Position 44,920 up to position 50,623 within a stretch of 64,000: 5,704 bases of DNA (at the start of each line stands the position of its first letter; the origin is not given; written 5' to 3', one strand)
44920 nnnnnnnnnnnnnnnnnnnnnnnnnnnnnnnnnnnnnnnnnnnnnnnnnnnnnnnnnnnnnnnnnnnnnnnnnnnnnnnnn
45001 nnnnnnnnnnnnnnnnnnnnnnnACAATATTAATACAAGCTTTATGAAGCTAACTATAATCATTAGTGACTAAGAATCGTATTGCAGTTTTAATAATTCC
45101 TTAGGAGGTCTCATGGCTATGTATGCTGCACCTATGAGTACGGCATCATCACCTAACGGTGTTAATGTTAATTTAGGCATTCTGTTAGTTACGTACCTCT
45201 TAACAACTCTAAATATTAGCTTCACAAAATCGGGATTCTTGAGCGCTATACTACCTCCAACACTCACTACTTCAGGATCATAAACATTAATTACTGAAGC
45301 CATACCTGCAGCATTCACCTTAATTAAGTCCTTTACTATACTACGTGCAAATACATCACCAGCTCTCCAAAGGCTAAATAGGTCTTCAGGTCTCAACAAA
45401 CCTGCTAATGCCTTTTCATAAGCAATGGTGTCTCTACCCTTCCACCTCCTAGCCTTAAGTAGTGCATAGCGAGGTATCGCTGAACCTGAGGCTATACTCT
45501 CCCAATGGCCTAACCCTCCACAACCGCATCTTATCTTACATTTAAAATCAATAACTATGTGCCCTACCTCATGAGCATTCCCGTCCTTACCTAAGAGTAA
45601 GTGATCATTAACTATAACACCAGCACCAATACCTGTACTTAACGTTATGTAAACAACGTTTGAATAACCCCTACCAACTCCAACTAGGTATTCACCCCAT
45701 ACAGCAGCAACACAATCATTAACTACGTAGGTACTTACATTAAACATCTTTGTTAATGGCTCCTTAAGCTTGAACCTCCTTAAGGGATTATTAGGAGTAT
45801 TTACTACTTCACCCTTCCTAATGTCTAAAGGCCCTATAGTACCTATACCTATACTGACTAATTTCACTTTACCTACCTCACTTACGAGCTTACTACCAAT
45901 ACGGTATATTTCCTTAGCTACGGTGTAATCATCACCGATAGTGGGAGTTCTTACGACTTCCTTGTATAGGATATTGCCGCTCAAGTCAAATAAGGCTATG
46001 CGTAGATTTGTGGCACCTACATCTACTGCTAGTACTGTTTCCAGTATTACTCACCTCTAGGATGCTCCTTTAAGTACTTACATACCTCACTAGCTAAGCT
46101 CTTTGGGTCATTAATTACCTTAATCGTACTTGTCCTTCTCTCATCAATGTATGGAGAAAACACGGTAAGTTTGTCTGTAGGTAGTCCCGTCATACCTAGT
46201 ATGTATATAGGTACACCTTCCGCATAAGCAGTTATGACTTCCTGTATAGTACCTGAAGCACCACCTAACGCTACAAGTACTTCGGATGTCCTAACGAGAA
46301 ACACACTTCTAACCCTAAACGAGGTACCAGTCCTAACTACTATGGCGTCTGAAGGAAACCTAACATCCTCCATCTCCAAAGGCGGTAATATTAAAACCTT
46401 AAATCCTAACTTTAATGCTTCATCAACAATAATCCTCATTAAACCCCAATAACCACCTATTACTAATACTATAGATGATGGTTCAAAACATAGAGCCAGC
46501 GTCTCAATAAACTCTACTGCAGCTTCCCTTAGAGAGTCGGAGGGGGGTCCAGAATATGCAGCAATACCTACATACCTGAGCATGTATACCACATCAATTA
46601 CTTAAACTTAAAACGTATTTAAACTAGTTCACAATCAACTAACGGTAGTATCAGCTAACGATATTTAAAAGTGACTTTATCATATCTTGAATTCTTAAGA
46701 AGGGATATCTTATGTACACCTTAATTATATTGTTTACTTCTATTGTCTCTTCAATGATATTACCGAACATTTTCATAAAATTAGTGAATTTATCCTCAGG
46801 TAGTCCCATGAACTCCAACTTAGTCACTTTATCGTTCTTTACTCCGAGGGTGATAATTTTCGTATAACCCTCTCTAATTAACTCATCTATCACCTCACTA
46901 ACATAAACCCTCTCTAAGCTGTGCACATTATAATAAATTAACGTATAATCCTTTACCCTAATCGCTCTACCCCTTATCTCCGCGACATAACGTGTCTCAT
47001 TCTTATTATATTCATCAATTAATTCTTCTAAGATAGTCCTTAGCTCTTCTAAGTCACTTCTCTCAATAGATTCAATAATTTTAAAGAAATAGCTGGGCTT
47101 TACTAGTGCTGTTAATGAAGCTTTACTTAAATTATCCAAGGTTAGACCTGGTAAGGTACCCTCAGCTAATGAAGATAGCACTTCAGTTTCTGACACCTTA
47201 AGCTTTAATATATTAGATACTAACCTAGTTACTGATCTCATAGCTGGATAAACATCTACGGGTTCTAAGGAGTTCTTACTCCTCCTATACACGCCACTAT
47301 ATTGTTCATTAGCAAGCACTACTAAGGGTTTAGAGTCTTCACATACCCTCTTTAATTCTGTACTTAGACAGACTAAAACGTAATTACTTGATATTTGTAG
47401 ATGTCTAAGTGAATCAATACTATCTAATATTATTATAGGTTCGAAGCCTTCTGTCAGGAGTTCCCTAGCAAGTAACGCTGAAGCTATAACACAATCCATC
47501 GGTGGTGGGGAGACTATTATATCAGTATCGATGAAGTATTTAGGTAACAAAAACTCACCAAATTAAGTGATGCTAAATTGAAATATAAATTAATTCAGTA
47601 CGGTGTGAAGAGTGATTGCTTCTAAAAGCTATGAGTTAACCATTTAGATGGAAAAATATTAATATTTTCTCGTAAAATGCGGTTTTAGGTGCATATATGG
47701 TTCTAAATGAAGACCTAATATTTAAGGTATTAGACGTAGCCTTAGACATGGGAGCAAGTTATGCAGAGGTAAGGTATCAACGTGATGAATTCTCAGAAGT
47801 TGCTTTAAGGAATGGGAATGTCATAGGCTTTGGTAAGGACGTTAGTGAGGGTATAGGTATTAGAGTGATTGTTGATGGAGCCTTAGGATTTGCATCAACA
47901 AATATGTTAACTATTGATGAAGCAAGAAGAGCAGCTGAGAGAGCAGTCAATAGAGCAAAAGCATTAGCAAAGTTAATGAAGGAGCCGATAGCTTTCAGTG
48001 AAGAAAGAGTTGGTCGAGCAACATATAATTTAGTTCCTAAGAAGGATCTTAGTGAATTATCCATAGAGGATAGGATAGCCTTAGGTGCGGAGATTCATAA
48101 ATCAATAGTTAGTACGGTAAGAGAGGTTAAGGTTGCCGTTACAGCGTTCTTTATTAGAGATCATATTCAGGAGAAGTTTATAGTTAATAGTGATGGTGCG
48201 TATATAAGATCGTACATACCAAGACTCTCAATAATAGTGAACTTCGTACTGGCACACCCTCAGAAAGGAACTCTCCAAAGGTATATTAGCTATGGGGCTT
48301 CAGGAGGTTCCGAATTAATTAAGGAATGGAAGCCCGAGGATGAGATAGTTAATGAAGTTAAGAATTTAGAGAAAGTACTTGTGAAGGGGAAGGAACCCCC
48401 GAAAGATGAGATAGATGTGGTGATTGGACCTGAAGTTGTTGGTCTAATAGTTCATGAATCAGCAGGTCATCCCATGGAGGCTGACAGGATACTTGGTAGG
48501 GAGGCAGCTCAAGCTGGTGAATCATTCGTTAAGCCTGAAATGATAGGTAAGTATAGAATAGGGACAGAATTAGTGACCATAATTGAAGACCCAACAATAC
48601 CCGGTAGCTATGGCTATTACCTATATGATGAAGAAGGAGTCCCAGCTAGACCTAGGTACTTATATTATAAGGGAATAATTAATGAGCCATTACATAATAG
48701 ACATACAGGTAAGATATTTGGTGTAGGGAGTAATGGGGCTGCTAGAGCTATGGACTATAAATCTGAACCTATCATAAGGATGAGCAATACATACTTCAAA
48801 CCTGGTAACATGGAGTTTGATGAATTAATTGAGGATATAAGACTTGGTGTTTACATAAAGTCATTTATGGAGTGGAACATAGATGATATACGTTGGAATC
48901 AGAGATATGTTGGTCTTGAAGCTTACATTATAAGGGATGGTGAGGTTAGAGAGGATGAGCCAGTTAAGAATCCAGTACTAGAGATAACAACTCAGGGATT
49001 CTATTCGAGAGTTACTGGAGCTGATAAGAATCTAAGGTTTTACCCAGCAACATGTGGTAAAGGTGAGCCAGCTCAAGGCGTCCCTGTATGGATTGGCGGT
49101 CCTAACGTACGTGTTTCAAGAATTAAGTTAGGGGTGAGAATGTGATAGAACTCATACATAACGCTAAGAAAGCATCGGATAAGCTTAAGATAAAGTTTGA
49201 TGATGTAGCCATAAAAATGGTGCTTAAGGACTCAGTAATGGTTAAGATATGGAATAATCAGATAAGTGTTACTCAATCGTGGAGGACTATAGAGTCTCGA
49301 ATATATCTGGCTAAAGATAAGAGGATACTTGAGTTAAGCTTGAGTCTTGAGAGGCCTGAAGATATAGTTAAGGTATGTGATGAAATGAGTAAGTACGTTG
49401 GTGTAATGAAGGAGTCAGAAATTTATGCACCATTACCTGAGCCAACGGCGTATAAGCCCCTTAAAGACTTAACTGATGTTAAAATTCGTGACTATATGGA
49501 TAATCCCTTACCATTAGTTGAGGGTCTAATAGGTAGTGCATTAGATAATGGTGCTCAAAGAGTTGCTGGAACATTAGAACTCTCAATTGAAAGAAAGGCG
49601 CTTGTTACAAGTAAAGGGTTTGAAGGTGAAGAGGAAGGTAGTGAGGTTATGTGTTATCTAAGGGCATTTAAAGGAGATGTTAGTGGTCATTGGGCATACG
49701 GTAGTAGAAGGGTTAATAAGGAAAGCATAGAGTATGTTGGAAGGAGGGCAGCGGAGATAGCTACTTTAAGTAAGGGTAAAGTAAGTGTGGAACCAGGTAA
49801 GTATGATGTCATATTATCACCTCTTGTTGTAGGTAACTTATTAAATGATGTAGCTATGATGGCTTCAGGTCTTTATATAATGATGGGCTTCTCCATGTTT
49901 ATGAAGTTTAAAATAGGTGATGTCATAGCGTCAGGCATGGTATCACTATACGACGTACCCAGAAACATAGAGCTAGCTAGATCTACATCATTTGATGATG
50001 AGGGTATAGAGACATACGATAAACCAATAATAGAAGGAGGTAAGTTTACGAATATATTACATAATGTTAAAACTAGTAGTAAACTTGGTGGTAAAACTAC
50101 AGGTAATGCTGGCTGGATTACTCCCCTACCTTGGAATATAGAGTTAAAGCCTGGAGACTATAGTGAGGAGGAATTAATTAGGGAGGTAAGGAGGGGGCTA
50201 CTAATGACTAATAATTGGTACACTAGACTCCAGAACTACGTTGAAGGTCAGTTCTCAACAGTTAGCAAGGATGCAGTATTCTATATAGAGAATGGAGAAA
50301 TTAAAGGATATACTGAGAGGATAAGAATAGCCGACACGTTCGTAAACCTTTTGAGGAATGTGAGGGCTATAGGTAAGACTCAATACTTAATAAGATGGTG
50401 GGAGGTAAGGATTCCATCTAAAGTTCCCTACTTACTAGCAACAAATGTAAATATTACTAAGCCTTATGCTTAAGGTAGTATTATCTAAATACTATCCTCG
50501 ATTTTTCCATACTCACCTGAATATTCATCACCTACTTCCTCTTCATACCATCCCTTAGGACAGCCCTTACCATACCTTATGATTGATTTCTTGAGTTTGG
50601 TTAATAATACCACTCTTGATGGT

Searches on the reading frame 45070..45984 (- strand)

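Call 33: search_protein_families(library=pfam, proteins=[window:45070-45984:-], max_evalue=0.01)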
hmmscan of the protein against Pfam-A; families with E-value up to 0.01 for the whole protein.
window:45070-45984:- (304 aa): 1 family
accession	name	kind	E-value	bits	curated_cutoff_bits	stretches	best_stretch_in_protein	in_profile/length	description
PF00480.26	ROK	-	6.7e-48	164.1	22.9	1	3-291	20-292/294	ROK family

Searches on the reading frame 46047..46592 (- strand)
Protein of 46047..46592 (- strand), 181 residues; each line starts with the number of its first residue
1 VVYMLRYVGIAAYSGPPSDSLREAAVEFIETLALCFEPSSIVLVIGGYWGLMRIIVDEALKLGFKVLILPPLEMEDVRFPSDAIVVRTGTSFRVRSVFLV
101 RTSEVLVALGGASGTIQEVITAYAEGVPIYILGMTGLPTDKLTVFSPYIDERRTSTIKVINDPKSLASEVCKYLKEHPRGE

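Call 33: search_protein_families(library=pfam, proteins=[window:46047-46592:-], max_evalue=0.01)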
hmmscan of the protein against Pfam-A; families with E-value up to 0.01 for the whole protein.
window:46047-46592:- (181 aa): 1 family
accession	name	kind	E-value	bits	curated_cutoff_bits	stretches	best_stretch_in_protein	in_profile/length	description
PF18306.6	LDcluster4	-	2.2e-14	53.8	26.3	1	22-138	14-125/151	SLOG cluster4 family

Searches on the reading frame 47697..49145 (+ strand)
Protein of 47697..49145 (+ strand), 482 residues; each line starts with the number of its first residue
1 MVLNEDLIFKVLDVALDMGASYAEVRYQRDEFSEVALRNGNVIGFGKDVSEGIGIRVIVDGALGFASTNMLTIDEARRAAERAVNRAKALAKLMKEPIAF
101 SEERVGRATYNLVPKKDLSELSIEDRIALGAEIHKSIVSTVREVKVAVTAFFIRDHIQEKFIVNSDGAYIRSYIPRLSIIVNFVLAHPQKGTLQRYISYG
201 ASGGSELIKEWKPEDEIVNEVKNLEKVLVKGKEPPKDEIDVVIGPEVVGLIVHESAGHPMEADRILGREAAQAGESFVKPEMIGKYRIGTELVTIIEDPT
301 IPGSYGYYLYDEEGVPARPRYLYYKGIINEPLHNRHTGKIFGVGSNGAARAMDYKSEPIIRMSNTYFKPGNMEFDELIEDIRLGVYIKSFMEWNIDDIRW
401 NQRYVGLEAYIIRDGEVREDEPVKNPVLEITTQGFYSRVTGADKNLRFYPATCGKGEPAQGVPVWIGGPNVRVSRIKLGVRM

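Call 79: search_protein_families(library=pfam, proteins=[window:47697-49145:+], max_evalue=0.0001)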
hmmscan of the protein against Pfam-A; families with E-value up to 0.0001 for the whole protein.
window:47697-49145:+ (482 aa): 3 families
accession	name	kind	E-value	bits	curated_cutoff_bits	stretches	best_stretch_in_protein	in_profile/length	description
PF19289.4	PmbA_TldD_3rd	-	1.8e-46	158.5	22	1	238-478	3-218/220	PmbA/TldA metallopeptidase C-terminal domain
PF01523.21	PmbA_TldD_1st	-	8.7e-16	58.3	20.9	1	23-86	1-64/65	PmbA/TldA metallopeptidase domain 1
PF19290.4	PmbA_TldD_2nd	-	1.2e-10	42.3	20.9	1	117-222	2-102/109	PmbA/TldA metallopeptidase central domain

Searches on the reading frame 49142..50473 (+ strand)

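Call 79: search_protein_families(library=pfam, proteins=[window:49142-50473:+], max_evalue=0.0001)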
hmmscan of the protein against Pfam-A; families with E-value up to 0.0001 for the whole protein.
window:49142-50473:+ (443 aa): 2 families
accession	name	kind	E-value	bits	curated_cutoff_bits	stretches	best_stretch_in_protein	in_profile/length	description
PF19289.4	PmbA_TldD_3rd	-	4e-52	177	22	1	218-439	1-219/220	PmbA/TldA metallopeptidase C-terminal domain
PF19290.4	PmbA_TldD_2nd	-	1.1e-06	29.5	20.9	1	137-208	32-106/109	PmbA/TldA metallopeptidase central domain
